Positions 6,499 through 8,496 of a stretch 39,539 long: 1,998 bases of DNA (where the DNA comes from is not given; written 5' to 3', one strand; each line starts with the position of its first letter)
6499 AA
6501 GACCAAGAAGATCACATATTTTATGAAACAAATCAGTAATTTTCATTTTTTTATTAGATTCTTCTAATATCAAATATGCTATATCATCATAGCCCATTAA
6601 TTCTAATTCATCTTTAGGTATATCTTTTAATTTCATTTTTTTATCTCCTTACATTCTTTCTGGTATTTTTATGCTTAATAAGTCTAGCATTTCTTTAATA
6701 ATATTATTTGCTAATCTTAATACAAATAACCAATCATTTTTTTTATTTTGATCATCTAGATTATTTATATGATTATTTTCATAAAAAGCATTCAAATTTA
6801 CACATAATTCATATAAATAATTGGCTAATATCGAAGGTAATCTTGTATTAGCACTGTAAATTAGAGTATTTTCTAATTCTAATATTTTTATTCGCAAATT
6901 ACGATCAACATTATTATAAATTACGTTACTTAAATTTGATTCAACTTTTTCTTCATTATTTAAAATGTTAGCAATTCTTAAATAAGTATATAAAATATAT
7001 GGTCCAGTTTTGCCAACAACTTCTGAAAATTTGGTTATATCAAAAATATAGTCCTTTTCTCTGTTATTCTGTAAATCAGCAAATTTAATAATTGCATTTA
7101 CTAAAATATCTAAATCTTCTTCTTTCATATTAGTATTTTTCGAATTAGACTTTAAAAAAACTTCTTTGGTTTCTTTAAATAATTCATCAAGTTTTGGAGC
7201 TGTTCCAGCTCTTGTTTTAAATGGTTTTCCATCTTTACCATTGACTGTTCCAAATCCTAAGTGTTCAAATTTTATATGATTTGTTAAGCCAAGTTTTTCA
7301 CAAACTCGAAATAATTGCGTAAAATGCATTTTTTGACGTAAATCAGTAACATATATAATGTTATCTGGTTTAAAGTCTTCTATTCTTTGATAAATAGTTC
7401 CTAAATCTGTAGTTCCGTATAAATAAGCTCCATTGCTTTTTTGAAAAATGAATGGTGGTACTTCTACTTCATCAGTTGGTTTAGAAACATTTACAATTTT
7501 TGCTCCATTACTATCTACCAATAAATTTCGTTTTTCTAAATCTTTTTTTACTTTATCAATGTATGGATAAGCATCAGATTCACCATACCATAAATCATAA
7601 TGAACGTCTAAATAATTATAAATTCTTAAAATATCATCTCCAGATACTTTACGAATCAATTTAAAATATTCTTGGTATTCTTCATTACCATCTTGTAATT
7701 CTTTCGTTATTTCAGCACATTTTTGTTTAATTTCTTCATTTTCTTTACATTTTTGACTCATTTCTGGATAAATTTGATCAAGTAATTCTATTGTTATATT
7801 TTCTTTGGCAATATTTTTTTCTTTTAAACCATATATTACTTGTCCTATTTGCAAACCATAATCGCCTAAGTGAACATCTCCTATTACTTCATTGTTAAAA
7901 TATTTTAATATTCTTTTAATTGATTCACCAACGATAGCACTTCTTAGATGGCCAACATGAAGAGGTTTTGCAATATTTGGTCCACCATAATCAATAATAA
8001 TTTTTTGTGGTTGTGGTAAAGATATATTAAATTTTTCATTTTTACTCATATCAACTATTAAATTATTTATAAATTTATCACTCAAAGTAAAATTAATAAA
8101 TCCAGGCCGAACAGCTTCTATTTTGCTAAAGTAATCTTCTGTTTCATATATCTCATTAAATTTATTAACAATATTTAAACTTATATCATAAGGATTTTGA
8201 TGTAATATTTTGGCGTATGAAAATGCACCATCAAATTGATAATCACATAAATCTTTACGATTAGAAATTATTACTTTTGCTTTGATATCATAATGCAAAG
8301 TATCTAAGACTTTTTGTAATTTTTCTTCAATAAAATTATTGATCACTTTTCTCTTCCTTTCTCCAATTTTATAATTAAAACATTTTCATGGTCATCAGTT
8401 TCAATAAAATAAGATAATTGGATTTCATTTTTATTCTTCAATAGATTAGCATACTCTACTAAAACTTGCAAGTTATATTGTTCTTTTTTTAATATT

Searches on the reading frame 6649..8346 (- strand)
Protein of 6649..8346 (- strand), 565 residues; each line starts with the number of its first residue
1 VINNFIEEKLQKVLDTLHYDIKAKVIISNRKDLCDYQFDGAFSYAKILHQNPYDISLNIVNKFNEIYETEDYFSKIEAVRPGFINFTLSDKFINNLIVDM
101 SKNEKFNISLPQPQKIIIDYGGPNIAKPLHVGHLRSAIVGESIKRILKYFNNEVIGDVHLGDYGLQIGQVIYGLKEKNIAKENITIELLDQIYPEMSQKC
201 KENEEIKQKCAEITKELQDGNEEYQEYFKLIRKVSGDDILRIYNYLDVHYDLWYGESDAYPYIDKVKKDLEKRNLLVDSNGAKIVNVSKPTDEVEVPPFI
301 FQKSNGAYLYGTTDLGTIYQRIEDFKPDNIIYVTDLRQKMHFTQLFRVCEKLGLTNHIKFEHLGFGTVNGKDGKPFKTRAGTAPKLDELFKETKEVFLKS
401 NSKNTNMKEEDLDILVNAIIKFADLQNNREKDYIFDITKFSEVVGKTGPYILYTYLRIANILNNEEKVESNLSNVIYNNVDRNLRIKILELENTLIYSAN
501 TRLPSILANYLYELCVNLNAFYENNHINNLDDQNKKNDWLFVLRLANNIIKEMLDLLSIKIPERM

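Call 6: search_protein_families(library=ncbifam, proteins=[window:6649-8346:-])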
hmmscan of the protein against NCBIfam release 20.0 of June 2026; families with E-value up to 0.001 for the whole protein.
window:6649-8346:- (565 aa): 3 families
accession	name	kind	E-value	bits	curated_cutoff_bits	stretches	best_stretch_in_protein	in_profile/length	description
TIGR00456.1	argS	equivalog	7.5e-110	367.9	261.65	1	3-565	2-569/569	arginine--tRNA ligase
NF002446.0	PRK01611.3-3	equivalog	3.5e-51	174.3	399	2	189-565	243-636/636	arginine--tRNA ligase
NF002447.0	PRK01611.3-4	equivalog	3.2e-49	167.9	460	2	3-317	6-317/613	arginine--tRNA ligase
